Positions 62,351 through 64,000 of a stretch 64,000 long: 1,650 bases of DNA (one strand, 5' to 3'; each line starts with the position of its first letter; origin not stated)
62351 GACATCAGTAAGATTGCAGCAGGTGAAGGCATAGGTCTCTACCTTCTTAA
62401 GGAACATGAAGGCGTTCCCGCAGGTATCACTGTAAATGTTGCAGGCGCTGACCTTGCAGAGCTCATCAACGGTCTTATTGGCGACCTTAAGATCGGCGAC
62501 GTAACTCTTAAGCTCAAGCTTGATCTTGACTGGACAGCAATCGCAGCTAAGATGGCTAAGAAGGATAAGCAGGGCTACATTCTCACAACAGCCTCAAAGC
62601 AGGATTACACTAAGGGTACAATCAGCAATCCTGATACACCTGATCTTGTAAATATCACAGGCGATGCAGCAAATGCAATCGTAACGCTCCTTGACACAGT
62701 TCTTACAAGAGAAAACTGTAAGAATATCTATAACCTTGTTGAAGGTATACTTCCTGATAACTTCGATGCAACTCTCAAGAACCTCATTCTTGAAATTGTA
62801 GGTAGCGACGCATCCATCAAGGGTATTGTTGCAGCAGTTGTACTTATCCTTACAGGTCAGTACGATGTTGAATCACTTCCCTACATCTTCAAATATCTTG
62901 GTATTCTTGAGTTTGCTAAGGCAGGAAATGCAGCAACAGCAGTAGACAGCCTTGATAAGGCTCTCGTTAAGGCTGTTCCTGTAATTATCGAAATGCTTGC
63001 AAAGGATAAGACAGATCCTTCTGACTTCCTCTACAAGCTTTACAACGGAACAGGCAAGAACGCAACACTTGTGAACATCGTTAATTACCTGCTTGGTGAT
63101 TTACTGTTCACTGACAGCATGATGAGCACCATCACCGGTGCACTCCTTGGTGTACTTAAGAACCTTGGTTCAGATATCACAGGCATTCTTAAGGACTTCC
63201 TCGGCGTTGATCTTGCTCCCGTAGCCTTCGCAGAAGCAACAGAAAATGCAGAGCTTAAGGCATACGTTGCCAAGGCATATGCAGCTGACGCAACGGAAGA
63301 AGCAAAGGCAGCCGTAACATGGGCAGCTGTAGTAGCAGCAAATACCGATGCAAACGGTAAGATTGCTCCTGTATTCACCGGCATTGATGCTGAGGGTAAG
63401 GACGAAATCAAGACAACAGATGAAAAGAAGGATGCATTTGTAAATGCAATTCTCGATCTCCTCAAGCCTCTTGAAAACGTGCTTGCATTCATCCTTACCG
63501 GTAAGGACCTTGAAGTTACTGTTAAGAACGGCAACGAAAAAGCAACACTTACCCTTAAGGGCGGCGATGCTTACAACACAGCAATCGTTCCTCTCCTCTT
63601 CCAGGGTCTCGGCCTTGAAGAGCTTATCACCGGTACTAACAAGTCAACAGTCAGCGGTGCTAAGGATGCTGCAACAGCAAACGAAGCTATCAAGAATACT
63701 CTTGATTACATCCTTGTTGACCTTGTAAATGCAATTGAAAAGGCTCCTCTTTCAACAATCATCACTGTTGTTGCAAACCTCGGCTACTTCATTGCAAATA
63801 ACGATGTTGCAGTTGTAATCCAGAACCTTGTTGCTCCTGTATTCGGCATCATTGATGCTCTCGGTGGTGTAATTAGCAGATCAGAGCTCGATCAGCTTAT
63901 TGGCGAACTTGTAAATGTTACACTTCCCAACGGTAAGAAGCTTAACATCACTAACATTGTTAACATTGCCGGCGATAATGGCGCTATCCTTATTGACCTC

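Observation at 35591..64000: Giant ORF missing from the ORF track: at least 9,470 codons and still open at the window edge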

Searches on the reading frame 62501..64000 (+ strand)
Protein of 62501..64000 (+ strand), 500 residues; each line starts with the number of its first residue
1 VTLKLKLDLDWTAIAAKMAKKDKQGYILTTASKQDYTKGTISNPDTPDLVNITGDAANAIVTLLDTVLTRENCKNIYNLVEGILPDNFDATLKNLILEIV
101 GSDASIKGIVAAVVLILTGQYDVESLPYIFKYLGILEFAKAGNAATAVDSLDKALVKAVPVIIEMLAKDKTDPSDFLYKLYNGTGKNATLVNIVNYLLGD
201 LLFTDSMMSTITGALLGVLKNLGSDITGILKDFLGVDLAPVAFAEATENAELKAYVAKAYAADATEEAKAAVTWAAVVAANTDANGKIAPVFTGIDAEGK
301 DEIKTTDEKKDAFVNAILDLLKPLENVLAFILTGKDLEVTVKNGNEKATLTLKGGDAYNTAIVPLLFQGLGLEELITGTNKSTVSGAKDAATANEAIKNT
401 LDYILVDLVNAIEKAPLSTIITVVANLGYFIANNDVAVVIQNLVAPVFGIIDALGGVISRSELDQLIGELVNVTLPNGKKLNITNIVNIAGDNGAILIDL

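Call 24: find_related_loci(query=window:62501-64000:+, collection=genome_contigs, flank=10000)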
Query window:62501-64000:+ (500 aa) in genome_contigs; peptide patterns used: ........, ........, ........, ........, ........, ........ (x = any residue, [..] = any of these).
514 stretches matched a pattern; 2 encode a relative of the query (tblastn E <= 1e-3); 2 distinct loci.
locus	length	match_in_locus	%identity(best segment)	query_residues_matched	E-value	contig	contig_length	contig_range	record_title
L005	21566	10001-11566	63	3-500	2e-179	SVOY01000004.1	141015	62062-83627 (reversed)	MAG: Oscillospiraceae bacterium isolate SIG577 NODE_543_length_141015_cov_3.384355, whole genome shotgun sequence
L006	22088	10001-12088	66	2-500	0e+0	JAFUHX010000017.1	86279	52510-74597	MAG: Clostridia bacterium isolate RGIG4510 Roe_deer_Rectum-1__c1952, whole genome shotgun sequence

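Call 50: search_protein_families(library=pfam, proteins=[L005:15228-17564:+, L005:17583-19061:+, L005:19086-20402:+, L006:15841-16233:+, L006:16450-17166:+, L006:17307-18236:+, L006:18286-18867:+, L006:20080-20886:-, L006:20886-21932:-], max_evalue=0.0001)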
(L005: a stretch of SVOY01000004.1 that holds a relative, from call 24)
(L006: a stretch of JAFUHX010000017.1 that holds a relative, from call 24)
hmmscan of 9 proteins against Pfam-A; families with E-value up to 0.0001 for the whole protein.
L005:15228-17564:+ (778 aa): 4 families
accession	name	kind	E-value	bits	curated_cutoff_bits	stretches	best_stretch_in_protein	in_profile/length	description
PF00535.33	Glycos_transf_2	-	2.5e-76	255.7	23.3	2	42-170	1-130/168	Glycosyl transferase family 2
PF13641.12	Glyco_tranf_2_3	-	2.1e-25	90.6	27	2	39-243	1-205/230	Glycosyltransferase like family 2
PF10111.15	Glyco_tranf_2_2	-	2.3e-25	90.1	27.3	2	42-214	1-179/276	Glycosyltransferase like family 2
PF13704.12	Glyco_tranf_2_4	-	6e-10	39.9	27.5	0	51-133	4-86/98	Glycosyl transferase family 2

L005:17583-19061:+ (492 aa): 4 families
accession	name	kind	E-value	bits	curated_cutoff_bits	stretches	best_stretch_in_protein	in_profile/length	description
PF00535.33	Glycos_transf_2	-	2.3e-33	116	23.3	1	7-143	1-132/168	Glycosyl transferase family 2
PF10111.15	Glyco_tranf_2_2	-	1.5e-10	41.5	27.3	1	7-114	1-112/276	Glycosyltransferase like family 2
PF13641.12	Glyco_tranf_2_3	-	1.7e-08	35.2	27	1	6-205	3-200/230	Glycosyltransferase like family 2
PF04108.17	ATG17_like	-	4.2e-05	23.6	43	1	316-459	136-281/355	Autophagy protein ATG17-like domain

L005:19086-20402:+ (438 aa): 3 families
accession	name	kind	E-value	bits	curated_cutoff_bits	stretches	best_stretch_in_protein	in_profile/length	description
PF00535.33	Glycos_transf_2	-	5.9e-40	137.4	23.3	1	7-173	1-162/168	Glycosyl transferase family 2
PF10111.15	Glyco_tranf_2_2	-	6e-13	49.3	27.3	1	7-106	1-104/276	Glycosyltransferase like family 2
PF13641.12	Glyco_tranf_2_3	-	7.2e-08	33.2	27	1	6-105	3-108/230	Glycosyltransferase like family 2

L006:15841-16233:+ (130 aa): 0 families

L006:16450-17166:+ (238 aa): 1 family
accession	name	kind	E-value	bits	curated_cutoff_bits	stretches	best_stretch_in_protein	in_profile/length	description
PF01048.26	PNP_UDP_1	-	3.5e-36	125.2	25.1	1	11-232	1-231/233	Phosphorylase superfamily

L006:17307-18236:+ (309 aa): 1 family
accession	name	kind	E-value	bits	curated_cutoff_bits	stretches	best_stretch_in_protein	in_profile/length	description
PF02811.25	PHP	-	1.3e-14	55.3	26.4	1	20-110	1-94/164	PHP domain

L006:18286-18867:+ (193 aa): 0 families

L006:20080-20886:- (268 aa): 0 families

L006:20886-21932:- (348 aa): 1 family
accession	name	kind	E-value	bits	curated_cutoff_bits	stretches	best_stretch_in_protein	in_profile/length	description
PF00145.23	DNA_methylase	-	8.3e-27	94.9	22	1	1-97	1-84/324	C-5 cytosine-specific DNA methylase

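Call 69: find_related_loci(query=window:62501-64000:+, collection=metagenome_contigs, flank=10000)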
Query window:62501-64000:+ (500 aa) in metagenome_contigs; peptide patterns used: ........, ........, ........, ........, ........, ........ (x = any residue, [..] = any of these).
600 stretches matched a pattern, but none encodes a relative of the query by tblastn (E <= 1e-3).
